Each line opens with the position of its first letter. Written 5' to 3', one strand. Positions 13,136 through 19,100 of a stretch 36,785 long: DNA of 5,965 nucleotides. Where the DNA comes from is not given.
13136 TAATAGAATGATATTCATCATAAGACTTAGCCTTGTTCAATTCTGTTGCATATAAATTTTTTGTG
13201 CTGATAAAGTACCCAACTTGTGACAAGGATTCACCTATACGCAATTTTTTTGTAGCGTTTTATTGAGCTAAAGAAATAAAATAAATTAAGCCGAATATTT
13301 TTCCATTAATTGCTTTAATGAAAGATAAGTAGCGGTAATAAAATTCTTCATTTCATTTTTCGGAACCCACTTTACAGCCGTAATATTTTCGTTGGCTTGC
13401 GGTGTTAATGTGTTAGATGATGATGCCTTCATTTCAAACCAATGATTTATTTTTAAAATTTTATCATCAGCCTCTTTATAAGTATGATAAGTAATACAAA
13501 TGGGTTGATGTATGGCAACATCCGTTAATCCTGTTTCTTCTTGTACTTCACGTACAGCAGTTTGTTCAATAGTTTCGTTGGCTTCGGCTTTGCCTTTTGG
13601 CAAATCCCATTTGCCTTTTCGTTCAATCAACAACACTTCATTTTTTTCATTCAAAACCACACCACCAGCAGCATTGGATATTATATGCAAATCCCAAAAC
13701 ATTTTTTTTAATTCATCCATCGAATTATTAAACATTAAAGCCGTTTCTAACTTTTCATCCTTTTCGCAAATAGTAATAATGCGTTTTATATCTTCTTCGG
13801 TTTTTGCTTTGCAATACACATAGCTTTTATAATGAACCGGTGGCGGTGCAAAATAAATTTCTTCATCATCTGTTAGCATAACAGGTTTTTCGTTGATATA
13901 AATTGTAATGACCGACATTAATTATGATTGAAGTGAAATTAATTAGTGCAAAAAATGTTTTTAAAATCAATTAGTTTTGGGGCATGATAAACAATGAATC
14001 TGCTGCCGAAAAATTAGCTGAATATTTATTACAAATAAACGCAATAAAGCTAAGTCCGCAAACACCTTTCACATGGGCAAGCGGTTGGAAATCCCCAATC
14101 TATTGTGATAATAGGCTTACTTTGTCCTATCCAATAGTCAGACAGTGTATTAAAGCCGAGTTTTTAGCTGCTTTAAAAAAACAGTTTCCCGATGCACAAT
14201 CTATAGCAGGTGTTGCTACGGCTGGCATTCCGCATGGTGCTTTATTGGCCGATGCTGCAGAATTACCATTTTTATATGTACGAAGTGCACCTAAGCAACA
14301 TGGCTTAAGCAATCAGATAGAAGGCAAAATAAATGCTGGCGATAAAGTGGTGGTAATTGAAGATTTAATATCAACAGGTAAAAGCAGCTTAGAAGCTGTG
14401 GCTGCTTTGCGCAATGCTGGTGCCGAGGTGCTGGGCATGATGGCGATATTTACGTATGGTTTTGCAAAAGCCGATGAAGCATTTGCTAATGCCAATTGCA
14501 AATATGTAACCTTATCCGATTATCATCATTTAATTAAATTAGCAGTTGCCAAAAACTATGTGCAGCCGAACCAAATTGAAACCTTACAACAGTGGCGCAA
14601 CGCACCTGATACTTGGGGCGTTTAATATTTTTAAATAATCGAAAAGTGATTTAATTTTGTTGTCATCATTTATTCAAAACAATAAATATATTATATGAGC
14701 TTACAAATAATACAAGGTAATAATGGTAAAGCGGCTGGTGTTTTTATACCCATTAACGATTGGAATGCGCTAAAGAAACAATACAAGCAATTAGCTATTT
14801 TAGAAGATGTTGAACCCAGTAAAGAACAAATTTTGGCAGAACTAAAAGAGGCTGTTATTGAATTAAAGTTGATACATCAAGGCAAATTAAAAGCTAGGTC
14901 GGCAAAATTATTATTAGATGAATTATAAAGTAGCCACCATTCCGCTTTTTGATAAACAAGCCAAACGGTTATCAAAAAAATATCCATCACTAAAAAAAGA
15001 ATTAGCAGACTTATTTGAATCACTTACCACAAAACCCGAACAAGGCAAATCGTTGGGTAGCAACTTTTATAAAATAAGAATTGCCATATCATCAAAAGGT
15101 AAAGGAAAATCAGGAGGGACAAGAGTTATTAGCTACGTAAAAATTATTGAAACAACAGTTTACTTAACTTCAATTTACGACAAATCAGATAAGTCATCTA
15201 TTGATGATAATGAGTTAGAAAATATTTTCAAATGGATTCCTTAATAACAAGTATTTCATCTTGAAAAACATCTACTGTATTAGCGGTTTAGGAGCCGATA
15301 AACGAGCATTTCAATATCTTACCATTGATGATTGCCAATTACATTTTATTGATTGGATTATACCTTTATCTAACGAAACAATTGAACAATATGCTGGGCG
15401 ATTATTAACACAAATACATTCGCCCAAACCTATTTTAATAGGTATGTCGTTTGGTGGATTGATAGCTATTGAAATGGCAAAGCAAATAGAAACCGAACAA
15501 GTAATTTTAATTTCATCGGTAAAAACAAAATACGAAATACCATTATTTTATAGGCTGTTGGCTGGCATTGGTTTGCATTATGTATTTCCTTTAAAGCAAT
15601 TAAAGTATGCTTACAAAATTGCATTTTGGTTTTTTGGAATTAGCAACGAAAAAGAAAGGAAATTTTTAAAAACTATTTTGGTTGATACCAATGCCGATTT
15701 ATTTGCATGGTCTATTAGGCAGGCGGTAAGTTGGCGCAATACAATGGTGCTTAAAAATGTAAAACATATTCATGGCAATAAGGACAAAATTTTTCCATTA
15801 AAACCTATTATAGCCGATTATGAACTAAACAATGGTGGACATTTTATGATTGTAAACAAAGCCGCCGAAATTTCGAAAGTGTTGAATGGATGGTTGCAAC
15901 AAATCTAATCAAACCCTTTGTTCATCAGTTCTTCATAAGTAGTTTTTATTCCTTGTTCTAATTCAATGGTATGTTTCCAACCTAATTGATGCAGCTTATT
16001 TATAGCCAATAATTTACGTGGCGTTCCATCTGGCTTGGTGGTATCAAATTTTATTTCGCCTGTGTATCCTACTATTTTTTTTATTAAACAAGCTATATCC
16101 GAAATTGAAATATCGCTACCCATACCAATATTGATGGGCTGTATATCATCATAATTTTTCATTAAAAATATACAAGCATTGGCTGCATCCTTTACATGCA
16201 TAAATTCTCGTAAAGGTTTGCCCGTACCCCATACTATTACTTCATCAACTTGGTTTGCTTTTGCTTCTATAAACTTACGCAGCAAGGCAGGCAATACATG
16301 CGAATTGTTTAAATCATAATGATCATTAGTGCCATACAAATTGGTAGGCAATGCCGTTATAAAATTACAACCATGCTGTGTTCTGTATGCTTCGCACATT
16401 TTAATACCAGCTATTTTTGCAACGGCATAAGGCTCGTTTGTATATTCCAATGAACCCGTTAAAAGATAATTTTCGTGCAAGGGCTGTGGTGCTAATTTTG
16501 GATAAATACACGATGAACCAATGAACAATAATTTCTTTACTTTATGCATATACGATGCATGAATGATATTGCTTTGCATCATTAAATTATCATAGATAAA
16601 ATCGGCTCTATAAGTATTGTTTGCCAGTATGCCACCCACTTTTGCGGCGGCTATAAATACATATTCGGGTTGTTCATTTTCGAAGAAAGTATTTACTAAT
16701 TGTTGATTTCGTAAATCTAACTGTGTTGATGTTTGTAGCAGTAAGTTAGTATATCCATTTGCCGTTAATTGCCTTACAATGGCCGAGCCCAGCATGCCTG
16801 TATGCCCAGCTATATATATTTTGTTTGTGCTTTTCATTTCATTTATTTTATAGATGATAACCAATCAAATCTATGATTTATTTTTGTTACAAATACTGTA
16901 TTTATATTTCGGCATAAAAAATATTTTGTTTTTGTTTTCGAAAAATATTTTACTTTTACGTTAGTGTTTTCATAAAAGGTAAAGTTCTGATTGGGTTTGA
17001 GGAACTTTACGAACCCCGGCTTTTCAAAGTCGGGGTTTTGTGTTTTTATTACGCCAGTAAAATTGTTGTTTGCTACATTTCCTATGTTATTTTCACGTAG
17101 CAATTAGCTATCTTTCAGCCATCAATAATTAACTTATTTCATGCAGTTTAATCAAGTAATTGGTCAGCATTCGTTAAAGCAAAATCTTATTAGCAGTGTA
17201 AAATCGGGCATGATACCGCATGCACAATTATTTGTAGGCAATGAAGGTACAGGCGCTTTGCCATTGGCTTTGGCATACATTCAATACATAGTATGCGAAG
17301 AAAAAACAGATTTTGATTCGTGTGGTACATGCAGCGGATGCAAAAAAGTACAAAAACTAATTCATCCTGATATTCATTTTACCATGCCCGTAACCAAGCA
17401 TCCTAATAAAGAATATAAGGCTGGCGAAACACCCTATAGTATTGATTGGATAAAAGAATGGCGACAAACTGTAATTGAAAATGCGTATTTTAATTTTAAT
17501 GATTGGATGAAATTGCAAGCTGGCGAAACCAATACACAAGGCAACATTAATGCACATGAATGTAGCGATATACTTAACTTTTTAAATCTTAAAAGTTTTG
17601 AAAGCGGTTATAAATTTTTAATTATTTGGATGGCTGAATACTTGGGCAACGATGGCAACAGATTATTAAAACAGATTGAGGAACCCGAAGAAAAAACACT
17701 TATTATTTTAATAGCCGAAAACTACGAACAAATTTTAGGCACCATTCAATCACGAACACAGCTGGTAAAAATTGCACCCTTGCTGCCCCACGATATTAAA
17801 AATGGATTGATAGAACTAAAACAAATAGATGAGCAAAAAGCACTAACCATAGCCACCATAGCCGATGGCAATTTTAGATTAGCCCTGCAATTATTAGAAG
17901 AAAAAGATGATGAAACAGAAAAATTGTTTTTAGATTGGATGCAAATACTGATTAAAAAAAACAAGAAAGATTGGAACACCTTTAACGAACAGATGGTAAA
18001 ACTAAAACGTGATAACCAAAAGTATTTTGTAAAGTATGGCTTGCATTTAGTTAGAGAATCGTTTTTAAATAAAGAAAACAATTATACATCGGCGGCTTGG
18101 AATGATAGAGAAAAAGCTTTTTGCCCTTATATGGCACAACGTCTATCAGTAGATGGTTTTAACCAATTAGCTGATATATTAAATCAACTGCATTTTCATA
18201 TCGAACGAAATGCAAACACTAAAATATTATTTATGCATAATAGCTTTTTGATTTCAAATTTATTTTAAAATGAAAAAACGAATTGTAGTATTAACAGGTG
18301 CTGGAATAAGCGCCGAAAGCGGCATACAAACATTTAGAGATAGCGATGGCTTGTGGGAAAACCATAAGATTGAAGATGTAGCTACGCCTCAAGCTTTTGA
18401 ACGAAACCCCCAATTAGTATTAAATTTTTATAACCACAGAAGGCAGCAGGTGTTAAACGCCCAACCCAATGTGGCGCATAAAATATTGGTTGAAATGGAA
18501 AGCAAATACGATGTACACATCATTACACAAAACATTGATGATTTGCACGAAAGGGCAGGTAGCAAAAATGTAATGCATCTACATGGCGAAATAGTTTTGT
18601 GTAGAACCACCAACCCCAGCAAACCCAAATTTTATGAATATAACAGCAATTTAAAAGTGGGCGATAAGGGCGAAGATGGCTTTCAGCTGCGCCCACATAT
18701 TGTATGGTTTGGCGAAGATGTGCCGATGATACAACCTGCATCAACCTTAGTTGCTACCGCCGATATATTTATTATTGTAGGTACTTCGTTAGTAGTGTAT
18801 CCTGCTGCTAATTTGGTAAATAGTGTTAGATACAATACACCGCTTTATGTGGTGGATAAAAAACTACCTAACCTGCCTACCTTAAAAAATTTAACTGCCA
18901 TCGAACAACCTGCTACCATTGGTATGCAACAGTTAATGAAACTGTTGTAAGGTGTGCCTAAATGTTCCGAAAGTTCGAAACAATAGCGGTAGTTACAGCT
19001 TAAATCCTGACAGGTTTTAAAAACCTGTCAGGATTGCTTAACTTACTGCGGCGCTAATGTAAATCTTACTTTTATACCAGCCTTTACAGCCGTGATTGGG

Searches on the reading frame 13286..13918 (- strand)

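Call 62: search_protein_families(library=pfam, proteins=[window:13286-13918:-], max_evalue=0.001)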
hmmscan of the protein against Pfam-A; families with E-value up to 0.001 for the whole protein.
window:13286-13918:- (210 aa): 2 families
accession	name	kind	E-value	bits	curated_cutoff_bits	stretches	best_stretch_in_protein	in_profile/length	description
PF00293.34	NUDIX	-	1.8e-22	80.2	21.1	1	83-190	5-118/134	NUDIX domain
PF14815.12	NUDIX_4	-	3.9e-06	27.1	35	1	87-193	4-101/113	NUDIX domain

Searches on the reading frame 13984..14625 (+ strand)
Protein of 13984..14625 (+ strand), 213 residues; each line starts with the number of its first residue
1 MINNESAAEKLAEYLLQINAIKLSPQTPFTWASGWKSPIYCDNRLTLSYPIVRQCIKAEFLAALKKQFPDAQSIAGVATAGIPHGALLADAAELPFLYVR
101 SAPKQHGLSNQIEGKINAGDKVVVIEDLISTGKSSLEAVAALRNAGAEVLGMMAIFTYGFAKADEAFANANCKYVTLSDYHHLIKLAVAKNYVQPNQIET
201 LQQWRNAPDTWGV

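Call 62: search_protein_families(library=pfam, proteins=[window:13984-14625:+], max_evalue=0.001)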
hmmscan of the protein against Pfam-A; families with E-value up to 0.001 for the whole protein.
window:13984-14625:+ (213 aa): 1 family
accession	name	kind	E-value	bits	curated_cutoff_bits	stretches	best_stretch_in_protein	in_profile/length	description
PF00156.33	Pribosyltran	-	2.4e-09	37.1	26.3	1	74-164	33-128/158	Phosphoribosyl transferase domain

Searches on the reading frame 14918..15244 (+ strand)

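Call 62: search_protein_families(library=pfam, proteins=[window:14918-15244:+], max_evalue=0.001)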
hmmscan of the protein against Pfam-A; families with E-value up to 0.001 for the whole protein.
window:14918-15244:+ (108 aa): 1 family
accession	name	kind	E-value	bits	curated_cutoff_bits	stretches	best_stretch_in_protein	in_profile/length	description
PF06296.18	RelE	-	1.1e-08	35.8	27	1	44-103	37-93/120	RelE toxin of RelE / RelB toxin-antitoxin system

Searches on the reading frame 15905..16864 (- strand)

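Call 63: search_protein_families(library=pfam, proteins=[window:15905-16864:-], max_evalue=0.001)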
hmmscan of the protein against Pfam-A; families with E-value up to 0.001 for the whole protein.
window:15905-16864:- (319 aa): 4 families
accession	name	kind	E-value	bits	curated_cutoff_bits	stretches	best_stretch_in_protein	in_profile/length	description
PF01370.27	Epimerase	-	2.8e-61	207.4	20.9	1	16-247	1-240/240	NAD dependent epimerase/dehydratase family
PF16363.11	GDP_Man_Dehyd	-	1.1e-18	68.2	27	1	47-308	57-331/332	GDP-mannose 4,6 dehydratase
PF04321.23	RmlD_sub_bind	-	2.7e-06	27.1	27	1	15-74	2-60/287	RmlD substrate binding domain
PF02719.21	Polysacc_synt_2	-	5.5e-06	26.2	20.2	1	15-116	25-127/293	Polysaccharide biosynthesis protein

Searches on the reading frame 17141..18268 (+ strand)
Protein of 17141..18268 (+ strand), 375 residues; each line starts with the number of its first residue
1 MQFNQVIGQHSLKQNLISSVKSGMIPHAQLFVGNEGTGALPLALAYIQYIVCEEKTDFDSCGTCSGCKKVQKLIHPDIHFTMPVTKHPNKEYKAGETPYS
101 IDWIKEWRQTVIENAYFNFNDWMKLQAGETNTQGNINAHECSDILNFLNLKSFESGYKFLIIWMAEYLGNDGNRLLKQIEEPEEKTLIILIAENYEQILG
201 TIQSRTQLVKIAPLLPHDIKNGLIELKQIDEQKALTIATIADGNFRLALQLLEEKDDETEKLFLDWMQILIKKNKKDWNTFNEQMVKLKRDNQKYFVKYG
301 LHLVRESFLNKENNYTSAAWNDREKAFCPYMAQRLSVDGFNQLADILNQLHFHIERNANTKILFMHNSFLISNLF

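Call 63: search_protein_families(library=pfam, proteins=[window:17141-18268:+], max_evalue=0.001)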
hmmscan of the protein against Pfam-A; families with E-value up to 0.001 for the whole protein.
window:17141-18268:+ (375 aa): 1 family
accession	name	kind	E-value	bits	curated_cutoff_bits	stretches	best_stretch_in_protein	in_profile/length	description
PF13177.12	DNA_pol3_delta2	-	8.4e-38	130.3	27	1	9-214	2-160/161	DNA polymerase III, delta subunit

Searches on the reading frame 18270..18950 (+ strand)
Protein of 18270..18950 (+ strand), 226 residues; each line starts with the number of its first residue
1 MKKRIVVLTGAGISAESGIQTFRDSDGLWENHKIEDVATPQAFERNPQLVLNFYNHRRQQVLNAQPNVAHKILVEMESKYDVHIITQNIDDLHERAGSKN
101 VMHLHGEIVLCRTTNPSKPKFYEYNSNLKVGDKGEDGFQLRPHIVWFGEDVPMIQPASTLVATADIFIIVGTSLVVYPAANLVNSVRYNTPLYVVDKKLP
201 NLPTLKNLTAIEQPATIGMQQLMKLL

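Call 63: search_protein_families(library=pfam, proteins=[window:18270-18950:+], max_evalue=0.001)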
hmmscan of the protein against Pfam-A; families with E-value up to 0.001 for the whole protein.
window:18270-18950:+ (226 aa): 1 family
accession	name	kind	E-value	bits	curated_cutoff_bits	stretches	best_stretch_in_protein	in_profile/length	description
PF02146.23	SIR2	-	1.4e-43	149.4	24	1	10-178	1-180/180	Sir2 family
